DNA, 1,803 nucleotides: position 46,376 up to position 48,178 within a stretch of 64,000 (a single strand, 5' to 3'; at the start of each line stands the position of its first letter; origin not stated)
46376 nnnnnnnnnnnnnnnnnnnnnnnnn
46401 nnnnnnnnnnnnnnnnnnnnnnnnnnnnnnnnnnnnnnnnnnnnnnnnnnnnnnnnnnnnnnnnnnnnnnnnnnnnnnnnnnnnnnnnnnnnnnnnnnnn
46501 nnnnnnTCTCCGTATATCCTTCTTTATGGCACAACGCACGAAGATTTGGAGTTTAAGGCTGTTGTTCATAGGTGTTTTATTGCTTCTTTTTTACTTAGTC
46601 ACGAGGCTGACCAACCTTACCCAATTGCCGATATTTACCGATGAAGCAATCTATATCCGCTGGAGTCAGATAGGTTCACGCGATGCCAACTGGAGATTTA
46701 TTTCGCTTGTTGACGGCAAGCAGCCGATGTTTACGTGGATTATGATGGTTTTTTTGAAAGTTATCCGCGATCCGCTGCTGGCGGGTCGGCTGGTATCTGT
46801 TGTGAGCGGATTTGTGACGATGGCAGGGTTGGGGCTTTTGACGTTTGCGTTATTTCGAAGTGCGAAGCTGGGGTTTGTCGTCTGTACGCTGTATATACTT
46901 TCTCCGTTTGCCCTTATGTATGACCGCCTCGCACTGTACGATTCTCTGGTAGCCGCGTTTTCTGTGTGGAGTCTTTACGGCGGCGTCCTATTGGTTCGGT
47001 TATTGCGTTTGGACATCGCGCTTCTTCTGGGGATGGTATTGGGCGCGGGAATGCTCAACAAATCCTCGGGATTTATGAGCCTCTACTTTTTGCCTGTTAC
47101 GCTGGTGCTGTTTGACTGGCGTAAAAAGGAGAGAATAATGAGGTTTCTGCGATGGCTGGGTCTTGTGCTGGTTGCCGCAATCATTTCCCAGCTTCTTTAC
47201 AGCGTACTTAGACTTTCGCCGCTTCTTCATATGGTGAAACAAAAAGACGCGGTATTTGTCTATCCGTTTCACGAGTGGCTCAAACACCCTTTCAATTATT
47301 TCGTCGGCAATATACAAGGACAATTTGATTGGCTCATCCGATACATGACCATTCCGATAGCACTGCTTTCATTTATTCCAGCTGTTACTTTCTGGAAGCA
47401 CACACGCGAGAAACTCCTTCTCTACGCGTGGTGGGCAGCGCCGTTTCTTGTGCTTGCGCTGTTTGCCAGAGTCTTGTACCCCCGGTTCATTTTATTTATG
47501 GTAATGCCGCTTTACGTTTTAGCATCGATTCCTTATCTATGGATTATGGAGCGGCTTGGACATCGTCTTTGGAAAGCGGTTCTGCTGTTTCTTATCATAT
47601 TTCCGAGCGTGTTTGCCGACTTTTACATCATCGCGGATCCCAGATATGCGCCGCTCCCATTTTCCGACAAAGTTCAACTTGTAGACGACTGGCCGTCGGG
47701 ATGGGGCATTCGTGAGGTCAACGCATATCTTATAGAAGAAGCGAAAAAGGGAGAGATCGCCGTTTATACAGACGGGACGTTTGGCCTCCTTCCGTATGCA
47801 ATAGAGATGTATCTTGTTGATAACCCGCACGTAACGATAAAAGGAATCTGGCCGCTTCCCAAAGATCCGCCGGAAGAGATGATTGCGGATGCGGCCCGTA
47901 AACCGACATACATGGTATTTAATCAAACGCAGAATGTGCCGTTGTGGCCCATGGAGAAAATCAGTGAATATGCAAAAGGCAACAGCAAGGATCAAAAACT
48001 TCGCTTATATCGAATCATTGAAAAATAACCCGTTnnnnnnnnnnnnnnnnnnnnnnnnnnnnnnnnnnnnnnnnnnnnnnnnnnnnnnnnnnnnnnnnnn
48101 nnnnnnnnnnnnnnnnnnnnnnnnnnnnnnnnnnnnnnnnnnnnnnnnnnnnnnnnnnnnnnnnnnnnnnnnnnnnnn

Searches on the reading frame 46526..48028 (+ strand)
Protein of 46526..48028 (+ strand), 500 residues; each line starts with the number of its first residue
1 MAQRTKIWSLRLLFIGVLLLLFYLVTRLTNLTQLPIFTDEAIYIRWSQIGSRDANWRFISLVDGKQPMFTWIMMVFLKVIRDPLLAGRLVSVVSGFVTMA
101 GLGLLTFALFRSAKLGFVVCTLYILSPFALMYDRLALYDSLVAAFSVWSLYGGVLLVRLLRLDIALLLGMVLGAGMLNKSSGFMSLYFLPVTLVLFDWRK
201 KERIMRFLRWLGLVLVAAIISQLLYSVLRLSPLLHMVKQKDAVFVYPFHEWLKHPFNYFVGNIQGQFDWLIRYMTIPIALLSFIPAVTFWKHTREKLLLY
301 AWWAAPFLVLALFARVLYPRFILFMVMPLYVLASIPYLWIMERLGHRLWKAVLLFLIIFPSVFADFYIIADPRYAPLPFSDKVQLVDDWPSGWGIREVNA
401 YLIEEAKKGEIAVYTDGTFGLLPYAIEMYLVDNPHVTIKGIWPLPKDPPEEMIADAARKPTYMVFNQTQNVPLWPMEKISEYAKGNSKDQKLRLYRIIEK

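Call 4: search_protein_families(library=pfam, proteins=[window:46526-48028:+])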
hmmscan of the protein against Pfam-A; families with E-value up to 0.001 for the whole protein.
window:46526-48028:+ (500 aa): 1 family
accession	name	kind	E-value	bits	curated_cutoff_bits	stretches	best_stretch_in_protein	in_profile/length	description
PF13231.12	PMT_2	-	1.1e-08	35.9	26.1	1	67-222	4-156/160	Dolichyl-phosphate-mannose-protein mannosyltransferase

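Call 23: search_protein_families(library=ncbifam, proteins=[window:46526-48028:+], max_evalue=0.001)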
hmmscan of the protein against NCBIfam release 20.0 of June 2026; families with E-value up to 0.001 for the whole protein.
window:46526-48028:+ (500 aa): 0 families

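Call 41: search_solved_structures(query=window:46526-48028:+, max_evalue=1)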
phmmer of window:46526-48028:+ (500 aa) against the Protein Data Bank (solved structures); distinct sequences matched with E-value up to 1: 0.
